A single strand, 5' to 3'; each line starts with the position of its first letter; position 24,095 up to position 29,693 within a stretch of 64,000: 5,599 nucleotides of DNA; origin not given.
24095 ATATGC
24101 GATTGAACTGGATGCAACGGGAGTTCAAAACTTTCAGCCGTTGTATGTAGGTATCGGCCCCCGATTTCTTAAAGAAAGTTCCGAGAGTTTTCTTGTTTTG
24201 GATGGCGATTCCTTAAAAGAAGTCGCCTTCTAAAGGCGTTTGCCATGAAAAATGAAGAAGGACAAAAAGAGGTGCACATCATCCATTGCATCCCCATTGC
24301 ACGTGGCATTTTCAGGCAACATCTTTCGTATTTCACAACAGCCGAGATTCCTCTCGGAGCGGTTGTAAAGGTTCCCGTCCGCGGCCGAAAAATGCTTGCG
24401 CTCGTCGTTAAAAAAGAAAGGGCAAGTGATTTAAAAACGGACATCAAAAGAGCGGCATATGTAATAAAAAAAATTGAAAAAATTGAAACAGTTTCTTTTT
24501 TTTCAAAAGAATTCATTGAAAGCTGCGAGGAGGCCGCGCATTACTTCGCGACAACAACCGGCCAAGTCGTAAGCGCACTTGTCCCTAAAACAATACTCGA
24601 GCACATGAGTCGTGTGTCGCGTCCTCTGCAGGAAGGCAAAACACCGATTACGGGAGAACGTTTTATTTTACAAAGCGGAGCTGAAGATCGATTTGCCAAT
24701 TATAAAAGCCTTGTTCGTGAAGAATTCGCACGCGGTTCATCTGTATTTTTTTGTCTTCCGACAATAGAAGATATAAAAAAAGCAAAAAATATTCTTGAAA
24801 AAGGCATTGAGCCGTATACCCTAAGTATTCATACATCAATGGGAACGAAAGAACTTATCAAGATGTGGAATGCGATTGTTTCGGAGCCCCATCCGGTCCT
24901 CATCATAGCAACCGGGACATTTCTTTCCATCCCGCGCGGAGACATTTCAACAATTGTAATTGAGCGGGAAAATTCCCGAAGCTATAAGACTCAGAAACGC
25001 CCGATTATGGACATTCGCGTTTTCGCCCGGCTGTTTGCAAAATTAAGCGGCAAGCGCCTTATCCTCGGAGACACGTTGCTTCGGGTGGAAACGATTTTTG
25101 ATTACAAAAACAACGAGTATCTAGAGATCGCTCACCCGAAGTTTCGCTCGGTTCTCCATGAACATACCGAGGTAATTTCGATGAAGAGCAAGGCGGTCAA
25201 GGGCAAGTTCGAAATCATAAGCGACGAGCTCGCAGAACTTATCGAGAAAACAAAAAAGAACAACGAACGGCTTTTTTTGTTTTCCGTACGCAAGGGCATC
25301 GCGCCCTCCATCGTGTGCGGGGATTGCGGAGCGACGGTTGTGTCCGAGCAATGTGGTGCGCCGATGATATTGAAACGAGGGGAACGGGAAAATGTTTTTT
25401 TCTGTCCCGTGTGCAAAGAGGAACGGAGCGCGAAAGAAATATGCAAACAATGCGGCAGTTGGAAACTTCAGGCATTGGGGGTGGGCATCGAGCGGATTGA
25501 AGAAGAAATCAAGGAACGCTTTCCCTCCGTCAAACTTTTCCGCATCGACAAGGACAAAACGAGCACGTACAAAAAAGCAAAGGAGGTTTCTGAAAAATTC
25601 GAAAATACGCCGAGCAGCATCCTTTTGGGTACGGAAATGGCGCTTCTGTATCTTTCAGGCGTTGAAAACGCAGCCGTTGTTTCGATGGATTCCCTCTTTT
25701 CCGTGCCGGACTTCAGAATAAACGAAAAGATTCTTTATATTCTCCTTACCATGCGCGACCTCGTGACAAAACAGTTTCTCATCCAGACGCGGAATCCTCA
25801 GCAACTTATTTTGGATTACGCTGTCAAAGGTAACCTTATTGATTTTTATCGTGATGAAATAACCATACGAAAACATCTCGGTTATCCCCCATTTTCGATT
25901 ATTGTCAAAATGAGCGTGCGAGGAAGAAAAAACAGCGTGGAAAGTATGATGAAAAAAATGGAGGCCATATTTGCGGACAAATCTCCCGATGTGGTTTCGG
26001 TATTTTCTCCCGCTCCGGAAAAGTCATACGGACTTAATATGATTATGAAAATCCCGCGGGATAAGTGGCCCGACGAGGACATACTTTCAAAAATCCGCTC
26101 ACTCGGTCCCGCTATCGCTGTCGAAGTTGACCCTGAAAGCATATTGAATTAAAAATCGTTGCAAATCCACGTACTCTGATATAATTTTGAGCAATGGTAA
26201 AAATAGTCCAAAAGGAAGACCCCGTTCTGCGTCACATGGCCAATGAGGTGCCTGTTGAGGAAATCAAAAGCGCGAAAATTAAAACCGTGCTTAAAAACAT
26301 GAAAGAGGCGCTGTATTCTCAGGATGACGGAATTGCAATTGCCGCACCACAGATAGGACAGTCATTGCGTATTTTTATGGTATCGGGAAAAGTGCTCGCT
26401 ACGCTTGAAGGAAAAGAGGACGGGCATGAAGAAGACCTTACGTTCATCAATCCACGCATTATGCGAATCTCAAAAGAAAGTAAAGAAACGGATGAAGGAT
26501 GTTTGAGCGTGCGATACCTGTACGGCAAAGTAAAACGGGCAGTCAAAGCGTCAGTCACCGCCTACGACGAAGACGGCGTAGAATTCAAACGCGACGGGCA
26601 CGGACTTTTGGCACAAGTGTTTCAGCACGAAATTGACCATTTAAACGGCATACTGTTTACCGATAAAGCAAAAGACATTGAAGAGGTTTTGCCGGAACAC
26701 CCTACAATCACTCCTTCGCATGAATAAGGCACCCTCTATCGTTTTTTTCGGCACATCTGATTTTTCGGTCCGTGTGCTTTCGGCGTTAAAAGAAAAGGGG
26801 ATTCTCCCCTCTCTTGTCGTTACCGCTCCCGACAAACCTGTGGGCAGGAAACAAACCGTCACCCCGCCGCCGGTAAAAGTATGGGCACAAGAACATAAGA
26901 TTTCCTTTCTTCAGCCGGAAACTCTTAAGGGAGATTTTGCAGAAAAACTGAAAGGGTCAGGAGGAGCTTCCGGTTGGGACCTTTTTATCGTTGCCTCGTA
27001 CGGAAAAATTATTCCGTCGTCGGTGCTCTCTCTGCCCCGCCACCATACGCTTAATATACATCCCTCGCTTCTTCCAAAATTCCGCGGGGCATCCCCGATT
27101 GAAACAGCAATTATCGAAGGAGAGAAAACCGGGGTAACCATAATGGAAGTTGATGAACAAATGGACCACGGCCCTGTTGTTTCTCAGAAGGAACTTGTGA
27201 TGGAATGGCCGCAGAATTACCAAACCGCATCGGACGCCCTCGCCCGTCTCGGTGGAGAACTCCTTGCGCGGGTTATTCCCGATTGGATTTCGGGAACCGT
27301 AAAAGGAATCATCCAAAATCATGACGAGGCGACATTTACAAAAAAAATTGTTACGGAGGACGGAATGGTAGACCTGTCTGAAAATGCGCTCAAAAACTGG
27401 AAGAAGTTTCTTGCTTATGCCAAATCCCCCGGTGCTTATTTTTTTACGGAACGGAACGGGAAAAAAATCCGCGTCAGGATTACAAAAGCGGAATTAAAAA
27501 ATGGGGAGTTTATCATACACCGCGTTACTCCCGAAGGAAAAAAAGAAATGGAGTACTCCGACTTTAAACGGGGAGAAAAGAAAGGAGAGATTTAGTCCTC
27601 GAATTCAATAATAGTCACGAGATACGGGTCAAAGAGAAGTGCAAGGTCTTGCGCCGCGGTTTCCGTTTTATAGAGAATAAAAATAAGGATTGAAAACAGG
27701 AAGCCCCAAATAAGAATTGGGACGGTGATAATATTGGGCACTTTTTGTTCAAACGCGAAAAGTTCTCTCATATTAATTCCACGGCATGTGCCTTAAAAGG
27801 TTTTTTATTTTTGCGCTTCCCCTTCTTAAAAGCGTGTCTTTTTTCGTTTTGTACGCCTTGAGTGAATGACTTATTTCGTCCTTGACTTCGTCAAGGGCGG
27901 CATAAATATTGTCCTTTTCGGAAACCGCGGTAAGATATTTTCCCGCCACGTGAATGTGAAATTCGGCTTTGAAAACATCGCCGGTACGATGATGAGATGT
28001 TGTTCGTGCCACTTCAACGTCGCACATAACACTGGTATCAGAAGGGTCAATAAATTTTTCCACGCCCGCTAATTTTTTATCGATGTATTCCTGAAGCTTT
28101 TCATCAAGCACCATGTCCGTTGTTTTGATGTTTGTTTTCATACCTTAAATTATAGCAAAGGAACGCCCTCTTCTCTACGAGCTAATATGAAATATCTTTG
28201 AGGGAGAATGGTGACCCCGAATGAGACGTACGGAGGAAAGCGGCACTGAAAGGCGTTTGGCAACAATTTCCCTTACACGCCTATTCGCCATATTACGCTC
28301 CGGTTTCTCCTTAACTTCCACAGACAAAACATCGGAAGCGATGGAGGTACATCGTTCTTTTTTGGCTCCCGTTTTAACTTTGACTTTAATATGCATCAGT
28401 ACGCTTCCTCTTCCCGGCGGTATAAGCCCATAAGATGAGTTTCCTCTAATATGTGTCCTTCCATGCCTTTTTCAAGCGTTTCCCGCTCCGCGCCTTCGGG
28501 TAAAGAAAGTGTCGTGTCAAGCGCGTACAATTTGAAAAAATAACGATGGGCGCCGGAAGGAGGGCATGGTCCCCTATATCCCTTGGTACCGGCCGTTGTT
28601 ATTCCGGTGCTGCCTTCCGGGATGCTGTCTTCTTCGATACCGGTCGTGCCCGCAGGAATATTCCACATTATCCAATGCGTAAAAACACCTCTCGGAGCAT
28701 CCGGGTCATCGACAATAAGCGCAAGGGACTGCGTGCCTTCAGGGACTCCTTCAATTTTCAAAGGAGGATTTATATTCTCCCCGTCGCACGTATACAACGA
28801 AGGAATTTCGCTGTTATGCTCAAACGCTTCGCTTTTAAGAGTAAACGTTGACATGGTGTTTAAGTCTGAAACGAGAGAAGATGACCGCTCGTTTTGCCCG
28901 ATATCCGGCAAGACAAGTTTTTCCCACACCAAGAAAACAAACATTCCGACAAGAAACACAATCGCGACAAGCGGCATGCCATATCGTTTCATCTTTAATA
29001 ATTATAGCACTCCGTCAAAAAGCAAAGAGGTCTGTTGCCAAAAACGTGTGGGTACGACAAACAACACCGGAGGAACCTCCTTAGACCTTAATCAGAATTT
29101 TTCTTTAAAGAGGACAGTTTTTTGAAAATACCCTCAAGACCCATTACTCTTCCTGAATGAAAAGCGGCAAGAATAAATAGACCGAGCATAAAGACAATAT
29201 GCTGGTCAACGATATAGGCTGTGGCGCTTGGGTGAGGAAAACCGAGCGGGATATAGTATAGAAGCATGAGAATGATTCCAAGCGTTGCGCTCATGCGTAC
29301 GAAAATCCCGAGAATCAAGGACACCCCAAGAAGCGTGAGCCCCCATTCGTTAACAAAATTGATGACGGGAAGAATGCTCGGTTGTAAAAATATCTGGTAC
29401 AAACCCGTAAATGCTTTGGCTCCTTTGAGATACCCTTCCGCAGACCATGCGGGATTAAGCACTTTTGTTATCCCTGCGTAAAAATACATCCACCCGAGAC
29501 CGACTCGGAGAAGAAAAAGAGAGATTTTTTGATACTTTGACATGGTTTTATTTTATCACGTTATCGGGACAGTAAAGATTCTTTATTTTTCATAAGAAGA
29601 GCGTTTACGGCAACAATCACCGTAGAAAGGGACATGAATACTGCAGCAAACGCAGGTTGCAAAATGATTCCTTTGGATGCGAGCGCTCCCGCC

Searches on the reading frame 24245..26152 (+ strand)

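Call 67: search_protein_families(library=pfam, proteins=[window:24245-26152:+], max_evalue=0.0001)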
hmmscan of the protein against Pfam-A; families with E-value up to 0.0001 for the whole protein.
window:24245-26152:+ (635 aa): 1 family
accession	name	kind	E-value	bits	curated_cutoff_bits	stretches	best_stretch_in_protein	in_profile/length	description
PF17764.6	PriA_3primeBD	-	9.8e-09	35.4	22.7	1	24-114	9-96/96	3'DNA-binding domain (3'BD)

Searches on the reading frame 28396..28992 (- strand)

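Call 53: search_protein_families(library=pfam, proteins=[window:28396-28992:-], max_evalue=0.01)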
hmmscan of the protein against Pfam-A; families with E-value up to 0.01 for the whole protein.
window:28396-28992:- (198 aa): 1 family
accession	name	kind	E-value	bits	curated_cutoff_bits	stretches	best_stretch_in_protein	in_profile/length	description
PF01161.25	PBP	-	5.8e-41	140.4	24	1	63-191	2-135/135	Phosphatidylethanolamine-binding protein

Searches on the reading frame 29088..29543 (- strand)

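Call 53: search_protein_families(library=pfam, proteins=[window:29088-29543:-], max_evalue=0.01)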
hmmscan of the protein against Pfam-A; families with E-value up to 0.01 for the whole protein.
window:29088-29543:- (151 aa): 3 families
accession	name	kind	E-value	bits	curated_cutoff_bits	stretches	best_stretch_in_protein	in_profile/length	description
PF07681.17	DoxX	-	7e-07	30.2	23.6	1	9-95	2-78/85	DoxX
PF04173.18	DoxD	-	0.0052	17.2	22.7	0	10-97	3-103/167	TQO small subunit DoxD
PF07291.16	MauE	-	0.0054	17.5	27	1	7-98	3-85/128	Methylamine utilisation protein MauE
